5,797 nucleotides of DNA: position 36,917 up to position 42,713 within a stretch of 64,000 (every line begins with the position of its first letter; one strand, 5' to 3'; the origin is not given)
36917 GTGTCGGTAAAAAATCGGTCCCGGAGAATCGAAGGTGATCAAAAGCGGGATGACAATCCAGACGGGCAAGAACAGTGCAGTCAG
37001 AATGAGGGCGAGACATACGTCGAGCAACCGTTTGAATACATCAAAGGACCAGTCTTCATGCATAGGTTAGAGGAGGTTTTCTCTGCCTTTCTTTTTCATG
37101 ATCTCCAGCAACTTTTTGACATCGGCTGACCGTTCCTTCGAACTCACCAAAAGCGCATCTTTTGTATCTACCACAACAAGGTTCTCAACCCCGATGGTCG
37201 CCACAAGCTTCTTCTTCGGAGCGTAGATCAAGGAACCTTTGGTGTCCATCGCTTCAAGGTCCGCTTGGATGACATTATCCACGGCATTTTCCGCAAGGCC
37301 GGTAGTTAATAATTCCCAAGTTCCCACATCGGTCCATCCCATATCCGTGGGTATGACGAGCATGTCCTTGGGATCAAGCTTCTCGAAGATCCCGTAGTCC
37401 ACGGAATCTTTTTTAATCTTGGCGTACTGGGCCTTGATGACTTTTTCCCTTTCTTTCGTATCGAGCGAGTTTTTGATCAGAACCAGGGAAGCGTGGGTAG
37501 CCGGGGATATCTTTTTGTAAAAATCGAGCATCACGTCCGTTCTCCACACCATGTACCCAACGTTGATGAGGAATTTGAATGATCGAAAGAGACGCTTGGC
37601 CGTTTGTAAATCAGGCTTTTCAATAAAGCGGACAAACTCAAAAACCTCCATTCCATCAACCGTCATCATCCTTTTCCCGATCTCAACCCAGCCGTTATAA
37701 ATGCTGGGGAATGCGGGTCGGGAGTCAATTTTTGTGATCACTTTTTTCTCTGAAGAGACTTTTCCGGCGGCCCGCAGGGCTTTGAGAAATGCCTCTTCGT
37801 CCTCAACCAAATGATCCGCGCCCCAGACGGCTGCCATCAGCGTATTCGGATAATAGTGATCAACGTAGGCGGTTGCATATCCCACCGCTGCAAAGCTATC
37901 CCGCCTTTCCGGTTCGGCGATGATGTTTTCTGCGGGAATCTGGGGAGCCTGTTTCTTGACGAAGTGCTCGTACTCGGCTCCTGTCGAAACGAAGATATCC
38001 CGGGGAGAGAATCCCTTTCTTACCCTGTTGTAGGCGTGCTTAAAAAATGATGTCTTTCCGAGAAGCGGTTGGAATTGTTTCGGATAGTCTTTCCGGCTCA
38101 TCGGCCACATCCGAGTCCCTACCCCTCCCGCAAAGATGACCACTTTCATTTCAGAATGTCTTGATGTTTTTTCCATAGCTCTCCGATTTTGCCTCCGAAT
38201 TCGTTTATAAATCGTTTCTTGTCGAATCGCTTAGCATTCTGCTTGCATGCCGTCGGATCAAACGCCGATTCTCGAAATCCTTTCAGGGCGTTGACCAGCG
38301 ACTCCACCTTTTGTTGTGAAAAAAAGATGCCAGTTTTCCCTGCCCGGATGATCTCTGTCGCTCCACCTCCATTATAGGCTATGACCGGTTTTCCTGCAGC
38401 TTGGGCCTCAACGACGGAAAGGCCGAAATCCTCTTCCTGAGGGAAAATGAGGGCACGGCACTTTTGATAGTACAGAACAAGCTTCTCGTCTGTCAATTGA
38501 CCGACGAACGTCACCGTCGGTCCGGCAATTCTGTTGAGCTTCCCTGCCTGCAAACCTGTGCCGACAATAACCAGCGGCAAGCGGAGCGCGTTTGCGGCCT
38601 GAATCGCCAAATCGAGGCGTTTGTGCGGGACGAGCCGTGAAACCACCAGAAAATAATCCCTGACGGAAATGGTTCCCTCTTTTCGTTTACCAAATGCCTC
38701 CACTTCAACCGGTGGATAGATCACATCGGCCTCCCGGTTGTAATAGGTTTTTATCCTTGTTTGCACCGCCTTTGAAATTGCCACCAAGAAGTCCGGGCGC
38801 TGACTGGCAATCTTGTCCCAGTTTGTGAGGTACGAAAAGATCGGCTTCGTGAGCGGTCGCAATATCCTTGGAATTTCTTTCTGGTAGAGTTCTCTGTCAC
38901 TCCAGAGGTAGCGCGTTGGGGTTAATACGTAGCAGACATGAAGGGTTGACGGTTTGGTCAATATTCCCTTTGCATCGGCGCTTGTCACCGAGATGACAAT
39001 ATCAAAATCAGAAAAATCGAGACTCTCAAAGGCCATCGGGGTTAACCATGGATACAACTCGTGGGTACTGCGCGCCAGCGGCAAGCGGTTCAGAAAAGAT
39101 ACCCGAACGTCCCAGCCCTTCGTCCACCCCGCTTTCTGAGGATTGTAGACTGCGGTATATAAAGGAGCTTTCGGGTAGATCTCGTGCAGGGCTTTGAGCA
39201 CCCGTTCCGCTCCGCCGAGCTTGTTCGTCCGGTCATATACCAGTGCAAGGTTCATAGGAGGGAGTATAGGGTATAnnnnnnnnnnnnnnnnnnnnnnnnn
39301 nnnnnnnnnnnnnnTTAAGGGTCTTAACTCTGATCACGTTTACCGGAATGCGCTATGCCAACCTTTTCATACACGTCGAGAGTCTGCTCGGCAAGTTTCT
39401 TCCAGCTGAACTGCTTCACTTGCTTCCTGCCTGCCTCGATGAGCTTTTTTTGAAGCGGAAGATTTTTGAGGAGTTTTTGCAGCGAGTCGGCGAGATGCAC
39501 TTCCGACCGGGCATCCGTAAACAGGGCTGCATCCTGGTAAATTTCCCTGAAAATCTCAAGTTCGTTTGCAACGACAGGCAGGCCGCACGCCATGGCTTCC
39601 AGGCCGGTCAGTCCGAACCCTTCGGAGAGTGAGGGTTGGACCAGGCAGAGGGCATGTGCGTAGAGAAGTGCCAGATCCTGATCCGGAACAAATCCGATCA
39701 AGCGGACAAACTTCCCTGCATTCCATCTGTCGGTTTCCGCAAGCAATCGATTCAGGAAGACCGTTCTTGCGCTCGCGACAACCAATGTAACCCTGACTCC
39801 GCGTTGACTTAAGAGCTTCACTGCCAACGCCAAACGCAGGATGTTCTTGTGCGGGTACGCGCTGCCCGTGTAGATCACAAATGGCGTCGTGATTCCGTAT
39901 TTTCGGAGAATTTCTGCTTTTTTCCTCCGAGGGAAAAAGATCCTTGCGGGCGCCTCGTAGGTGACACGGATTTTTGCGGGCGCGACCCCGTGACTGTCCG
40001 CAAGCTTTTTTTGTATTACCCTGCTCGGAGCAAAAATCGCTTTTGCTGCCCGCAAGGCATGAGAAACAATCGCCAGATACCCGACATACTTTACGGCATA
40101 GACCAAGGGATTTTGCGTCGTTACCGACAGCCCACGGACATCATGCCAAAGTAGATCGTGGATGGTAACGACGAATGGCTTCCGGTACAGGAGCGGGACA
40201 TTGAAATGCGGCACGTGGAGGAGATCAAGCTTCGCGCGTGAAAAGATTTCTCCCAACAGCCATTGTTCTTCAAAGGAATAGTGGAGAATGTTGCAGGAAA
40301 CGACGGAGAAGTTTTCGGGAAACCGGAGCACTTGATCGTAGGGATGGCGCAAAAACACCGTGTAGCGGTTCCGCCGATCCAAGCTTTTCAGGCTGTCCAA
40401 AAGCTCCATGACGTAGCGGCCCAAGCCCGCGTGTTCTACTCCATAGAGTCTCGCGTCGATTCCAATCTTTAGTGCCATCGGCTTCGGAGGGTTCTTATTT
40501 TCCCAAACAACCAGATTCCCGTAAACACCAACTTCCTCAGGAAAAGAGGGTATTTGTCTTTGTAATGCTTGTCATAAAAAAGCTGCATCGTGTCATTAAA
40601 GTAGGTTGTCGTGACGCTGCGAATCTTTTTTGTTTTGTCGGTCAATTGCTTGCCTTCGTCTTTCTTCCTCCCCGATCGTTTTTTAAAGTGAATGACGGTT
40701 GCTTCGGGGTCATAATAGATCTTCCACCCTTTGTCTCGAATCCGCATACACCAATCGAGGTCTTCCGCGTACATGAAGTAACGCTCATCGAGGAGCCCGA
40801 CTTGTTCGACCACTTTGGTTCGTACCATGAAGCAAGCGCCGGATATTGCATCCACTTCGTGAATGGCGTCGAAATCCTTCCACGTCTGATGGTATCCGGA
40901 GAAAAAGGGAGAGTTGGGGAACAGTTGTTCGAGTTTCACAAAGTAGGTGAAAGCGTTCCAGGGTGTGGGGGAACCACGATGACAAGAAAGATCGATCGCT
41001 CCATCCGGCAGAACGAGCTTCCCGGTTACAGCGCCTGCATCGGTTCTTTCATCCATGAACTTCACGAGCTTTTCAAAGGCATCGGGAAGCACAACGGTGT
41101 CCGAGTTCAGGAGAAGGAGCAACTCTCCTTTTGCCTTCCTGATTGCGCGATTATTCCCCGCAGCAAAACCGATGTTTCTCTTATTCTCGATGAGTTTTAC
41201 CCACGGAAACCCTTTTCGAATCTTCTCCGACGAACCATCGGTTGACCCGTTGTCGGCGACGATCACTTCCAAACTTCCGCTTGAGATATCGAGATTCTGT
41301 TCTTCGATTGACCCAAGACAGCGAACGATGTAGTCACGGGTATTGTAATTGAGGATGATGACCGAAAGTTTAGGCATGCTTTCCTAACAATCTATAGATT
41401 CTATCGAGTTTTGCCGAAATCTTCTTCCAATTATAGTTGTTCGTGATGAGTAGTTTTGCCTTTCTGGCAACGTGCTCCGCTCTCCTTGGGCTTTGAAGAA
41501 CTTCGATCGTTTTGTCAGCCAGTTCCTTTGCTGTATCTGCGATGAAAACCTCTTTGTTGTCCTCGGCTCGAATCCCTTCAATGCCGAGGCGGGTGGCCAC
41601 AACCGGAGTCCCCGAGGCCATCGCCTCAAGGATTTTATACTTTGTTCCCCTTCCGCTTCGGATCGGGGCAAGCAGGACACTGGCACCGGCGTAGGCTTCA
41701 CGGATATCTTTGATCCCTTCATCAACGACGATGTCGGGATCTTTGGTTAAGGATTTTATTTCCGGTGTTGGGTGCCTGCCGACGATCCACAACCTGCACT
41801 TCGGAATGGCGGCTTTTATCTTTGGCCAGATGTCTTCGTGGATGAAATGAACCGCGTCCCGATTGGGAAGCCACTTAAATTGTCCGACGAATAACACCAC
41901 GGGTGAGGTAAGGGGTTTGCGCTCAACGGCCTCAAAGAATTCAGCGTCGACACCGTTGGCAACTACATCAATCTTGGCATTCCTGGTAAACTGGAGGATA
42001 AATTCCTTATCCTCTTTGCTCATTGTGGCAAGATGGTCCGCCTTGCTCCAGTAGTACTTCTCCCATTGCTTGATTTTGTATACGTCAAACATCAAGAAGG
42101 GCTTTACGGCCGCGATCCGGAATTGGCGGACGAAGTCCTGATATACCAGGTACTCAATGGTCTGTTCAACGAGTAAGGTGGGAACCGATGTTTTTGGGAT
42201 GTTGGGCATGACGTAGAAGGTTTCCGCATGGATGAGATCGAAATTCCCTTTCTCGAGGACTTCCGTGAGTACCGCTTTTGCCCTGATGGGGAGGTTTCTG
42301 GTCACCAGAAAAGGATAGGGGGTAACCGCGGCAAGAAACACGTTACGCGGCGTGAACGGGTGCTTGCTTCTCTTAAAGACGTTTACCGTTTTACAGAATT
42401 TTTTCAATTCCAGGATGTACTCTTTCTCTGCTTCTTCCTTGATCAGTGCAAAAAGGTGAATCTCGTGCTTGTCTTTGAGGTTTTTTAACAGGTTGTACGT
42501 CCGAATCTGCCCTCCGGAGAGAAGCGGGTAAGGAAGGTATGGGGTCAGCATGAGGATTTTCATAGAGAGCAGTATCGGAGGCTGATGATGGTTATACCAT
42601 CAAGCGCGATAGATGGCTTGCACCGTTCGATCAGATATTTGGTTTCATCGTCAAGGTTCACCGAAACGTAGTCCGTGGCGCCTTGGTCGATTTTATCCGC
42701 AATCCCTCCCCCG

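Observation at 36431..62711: Glycan island with six PMT_2/ArnT-like GT-C enzymes, polyprenol-P-sugar-synthase-type GT2s, Wzx- and Wzy/WaaL-like proteins and an acetyltransferase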

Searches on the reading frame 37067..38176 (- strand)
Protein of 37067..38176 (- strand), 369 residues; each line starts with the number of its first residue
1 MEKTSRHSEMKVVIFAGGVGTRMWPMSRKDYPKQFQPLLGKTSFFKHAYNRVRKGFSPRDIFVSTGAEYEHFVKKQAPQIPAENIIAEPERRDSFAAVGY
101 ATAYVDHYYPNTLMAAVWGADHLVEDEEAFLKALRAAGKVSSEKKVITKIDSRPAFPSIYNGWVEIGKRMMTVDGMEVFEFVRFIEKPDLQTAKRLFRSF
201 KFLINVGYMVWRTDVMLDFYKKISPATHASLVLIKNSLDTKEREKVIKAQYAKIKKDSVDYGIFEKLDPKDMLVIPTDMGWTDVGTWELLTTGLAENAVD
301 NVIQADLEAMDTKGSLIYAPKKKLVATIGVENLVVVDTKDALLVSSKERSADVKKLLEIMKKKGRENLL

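Call 4: search_protein_families(library=pfam, proteins=[window:37067-38176:-], max_evalue=0.01)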
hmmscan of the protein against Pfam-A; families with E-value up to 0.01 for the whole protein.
window:37067-38176:- (369 aa): 3 families
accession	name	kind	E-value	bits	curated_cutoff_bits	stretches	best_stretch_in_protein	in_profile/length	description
PF00483.29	NTP_transferase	-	8e-24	85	21.2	1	11-291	1-236/245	Nucleotidyl transferase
PF22640.1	ManC_GMP_beta-helix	-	3.8e-15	56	27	1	310-358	6-53/55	MannoseP isomerase/GMP-like beta-helix domain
PF12804.13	NTP_transf_3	-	1.7e-05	25.5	27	1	12-103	1-81/160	MobA-like NTP transferase domain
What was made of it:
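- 37067..38176 (-): ManC-like mannose-1-phosphate guanylyltransferase (no isomerase domain). Pfam NTP_transferase + ManC_GMP_beta-helix (call 4).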

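Call 66: search_protein_families(library=ncbifam, proteins=[window:37067-38176:-], max_evalue=0.001)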
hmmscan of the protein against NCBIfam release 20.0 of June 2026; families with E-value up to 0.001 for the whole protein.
window:37067-38176:- (369 aa): 6 families
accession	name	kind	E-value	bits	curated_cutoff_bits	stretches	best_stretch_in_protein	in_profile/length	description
TIGR01479.1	GMP_PMI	equivalog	1.3e-70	238.5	372.95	1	12-367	3-352/467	mannose-1-phosphate guanylyltransferase/mannose-6-phosphate isomerase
NF012004.0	PRK15460.1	equivalog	3.7e-54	184.1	859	1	8-366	4-361/478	mannose-1-phosphate guanyltransferase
NF041173.1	Sug_nt_acttase_Thmprot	equivalog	6.1e-05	22.1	600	1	10-104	1-93/405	bifunctional sugar-1-phosphate nucleotidylyltransferase/acetyltransferase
TIGR03992.1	Arch_glmU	subfamily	0.0001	21.3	292.1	0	10-78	1-69/393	bifunctional sugar-1-phosphate nucleotidylyltransferase/acetyltransferase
NF010933.0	PRK14353.1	equivalog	0.00016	20.5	505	1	8-222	4-190/453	bifunctional UDP-N-acetylglucosamine diphosphorylase/glucosamine-1-phosphate N-acetyltransferase GlmU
NF006899.0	PRK09382.1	equivalog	0.00064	18.9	417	0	7-96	4-89/387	bifunctional 2-C-methyl-D-erythritol 4-phosphate cytidylyltransferase/2-C-methyl-D-erythritol 2,4-cyclodiphosphate synthase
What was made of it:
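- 37067..38176 (-): NCBIfam GMP_PMI 238 bits covering profile positions 3-352 of 467 (call 66).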

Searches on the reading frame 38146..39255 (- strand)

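Call 4: search_protein_families(library=pfam, proteins=[window:38146-39255:-], max_evalue=0.01)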
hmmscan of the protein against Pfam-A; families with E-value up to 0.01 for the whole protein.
window:38146-39255:- (369 aa): 4 families
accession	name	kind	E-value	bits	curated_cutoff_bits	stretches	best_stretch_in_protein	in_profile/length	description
PF00534.26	Glycos_transf_1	-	4.6e-29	101.6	26.4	1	196-343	12-171/172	Glycosyl transferases group 1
PF13692.12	Glyco_trans_1_4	-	3.5e-22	79.6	27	1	201-325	3-137/142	Glycosyl transferases group 1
PF13439.12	Glyco_transf_4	-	0.00046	20.7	28.5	1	14-186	2-169/170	Glycosyltransferase Family 4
PF20706.3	GT4-conflict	-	0.0078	15.7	26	0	262-312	278-324/385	Family 4 Glycosyltransferase in conflict systems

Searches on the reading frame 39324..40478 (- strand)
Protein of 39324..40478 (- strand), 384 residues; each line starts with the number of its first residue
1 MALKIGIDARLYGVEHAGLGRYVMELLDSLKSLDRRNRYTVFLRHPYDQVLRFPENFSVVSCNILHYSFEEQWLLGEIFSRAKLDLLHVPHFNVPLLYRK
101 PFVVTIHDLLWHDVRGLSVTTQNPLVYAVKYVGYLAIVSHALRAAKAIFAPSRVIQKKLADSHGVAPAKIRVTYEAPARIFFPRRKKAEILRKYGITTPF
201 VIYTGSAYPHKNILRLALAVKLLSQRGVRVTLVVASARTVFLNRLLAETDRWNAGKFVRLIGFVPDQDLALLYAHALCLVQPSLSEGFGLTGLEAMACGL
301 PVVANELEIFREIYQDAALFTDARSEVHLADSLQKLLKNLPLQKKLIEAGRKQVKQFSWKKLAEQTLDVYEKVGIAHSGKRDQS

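Call 4: search_protein_families(library=pfam, proteins=[window:39324-40478:-], max_evalue=0.01)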
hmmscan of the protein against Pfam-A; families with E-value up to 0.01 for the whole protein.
window:39324-40478:- (384 aa): 6 families
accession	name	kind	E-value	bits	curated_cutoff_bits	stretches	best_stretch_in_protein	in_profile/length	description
PF00534.26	Glycos_transf_1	-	5.6e-27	94.8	26.4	1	191-353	6-172/172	Glycosyl transferases group 1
PF13692.12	Glyco_trans_1_4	-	1.1e-21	78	27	1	199-339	2-142/142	Glycosyl transferases group 1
PF20706.3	GT4-conflict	-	1.2e-11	44.7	26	1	197-361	196-380/385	Family 4 Glycosyltransferase in conflict systems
PF13439.12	Glyco_transf_4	-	2.8e-11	44.2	28.5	1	18-174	3-163/170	Glycosyltransferase Family 4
PF13579.12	Glyco_trans_4_4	-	2.7e-08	34.8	29.7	1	18-172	2-154/158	Glycosyl transferase 4-like domain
PF13524.12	Glyco_trans_1_2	-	2.9e-08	34.2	25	1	237-367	22-143/144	Glycosyl transferase-like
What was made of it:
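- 39324..40478 (-): GT4b glycosyltransferase. Glycos_transf_1 95 bits (call 4)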

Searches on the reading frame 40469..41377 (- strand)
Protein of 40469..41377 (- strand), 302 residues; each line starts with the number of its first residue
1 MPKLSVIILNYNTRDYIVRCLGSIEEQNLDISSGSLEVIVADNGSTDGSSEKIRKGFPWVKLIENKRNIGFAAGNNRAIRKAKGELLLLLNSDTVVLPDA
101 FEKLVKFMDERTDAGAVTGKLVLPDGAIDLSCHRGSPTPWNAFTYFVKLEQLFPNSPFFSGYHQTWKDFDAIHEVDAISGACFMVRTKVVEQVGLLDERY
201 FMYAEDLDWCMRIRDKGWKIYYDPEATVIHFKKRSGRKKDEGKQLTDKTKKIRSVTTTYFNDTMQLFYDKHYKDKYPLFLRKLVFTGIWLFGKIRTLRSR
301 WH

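Call 4: search_protein_families(library=pfam, proteins=[window:40469-41377:-], max_evalue=0.01)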
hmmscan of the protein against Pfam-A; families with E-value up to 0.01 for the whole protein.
window:40469-41377:- (302 aa): 5 families
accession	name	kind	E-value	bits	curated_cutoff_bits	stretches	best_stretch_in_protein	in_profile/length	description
PF00535.33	Glycos_transf_2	-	6.1e-26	91.8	23.3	1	5-163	1-160/168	Glycosyl transferase family 2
PF13641.12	Glyco_tranf_2_3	-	1.2e-22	81.5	27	1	2-235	1-216/230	Glycosyltransferase like family 2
PF13632.12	Glyco_trans_2_3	-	8.6e-12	45.7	27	1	88-243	3-134/198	Glycosyl transferase family group 2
PF10111.15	Glyco_tranf_2_2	-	1.6e-07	31.6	27.3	1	33-111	27-109/276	Glycosyltransferase like family 2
PF13506.12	Glyco_transf_21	-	9.4e-07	28.9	21.7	1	77-226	24-150/174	Glycosyl transferase family 21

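Call 30: search_protein_families(library=ncbifam, proteins=[window:40469-41377:-], max_evalue=0.001)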
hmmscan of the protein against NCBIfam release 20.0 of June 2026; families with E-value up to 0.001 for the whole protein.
window:40469-41377:- (302 aa): 20 families
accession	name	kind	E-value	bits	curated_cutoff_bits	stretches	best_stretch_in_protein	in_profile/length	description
TIGR03965.1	mycofact_glyco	equivalog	1.7e-19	70.1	280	2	2-123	74-193/467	mycofactocin biosynthesis glycosyltransferase MftF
NF041875.1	EPS_EpsD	equivalog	2.5e-19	69.9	370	1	4-235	1-211/325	exopolysaccharide biosynthesis glycosyltransferase EpsD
TIGR03937.1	PgaC_IcaA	equivalog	4.9e-19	68.6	422.3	2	2-120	45-162/407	poly-beta-1,6-N-acetyl-D-glucosamine synthase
NF038299.1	EPS_HpsN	equivalog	6.5e-15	54.9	425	1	2-263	1-247/317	hormogonium polysaccharide biosynthesis glycosyltransferase HpsN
TIGR01556.1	rhamnosyltran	subfamily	1.5e-14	53.8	200.55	2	174-230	144-200/281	rhamnosyltransferase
NF007482.0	PRK10073.1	equivalog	3.3e-14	52.6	423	1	2-108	6-110/334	glycosyltransferase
NF038302.1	EPS_HpsE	equivalog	4.3e-14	52.2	300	1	3-121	2-124/307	hormogonium polysaccharide biosynthesis glycosyltransferase HpsE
NF053739.1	GlytfEpsEBac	equivalog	1.1e-12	47.5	450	1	2-122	1-121/265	glycosyltransferase EpsE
NF047683.1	TeichurnBiosyTuaG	equivalog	5.1e-12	46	400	1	2-121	6-124/252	teichuronic acid biosynthesis protein TuaG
TIGR04242.1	nodulat_NodC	equivalog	8.5e-12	44.7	550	1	1-122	47-169/395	chitooligosaccharide synthase NodC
TIGR04283.1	glyco_like_mftF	equivalog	2.9e-11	43.4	182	1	4-115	1-105/221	TIGR04283 family arsenosugar biosynthesis glycosyltransferase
TIGR03111.1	glyc2_xrt_Gpos1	hypoth_equivalog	4.1e-11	42.3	363.95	1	1-123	48-171/439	TIGR03111 family XrtG-associated glycosyltransferase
NF050050.1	ProtGlycPglI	equivalog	3.3e-10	39.8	500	1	1-110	1-110/306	GalNAc(5)-diNAcBac-PP-undecaprenol beta-1,3-glucosyltransferase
NF041394.1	GtaseAglG_Halo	equivalog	6.3e-09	35.5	440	1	3-122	2-120/304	glucosyl-dolichyl phosphate glucuronosyltransferase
NF050819.1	PolSacchBiosHfsG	equivalog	1.9e-07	30.6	500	1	28-108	31-114/302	polysaccharide biosynthesis protein HfsG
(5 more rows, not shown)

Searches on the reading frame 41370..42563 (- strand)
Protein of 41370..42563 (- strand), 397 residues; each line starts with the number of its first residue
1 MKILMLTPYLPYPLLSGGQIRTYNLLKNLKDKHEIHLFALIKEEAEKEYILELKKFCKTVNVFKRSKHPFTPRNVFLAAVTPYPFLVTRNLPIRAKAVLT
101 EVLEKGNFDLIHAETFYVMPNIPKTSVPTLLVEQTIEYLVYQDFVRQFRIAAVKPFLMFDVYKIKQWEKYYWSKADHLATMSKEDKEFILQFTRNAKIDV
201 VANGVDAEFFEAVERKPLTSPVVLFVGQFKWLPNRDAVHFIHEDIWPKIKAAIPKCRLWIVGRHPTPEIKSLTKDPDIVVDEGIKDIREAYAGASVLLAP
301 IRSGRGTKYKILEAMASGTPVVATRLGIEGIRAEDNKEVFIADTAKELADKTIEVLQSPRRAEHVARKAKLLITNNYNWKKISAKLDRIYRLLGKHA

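Call 4: search_protein_families(library=pfam, proteins=[window:41370-42563:-], max_evalue=0.01)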
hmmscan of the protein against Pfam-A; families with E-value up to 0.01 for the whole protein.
window:41370-42563:- (397 aa): 5 families
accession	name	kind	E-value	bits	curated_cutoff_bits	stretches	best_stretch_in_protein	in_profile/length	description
PF13692.12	Glyco_trans_1_4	-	3.9e-26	92.5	27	1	221-357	2-141/142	Glycosyl transferases group 1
PF13439.12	Glyco_transf_4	-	8e-12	45.9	28.5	1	16-208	2-169/170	Glycosyltransferase Family 4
PF00534.26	Glycos_transf_1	-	5e-10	39.6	26.4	1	208-370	3-170/172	Glycosyl transferases group 1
PF13524.12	Glyco_trans_1_2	-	2.1e-08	34.7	25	1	286-384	39-140/144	Glycosyl transferase-like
PF13579.12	Glyco_trans_4_4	-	0.0074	17.1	29.7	0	17-204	2-158/158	Glycosyl transferase 4-like domain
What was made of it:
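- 41370..42563 (-): GT4c glycosyltransferase. Glyco_trans_1_4 92 bits (call 4)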
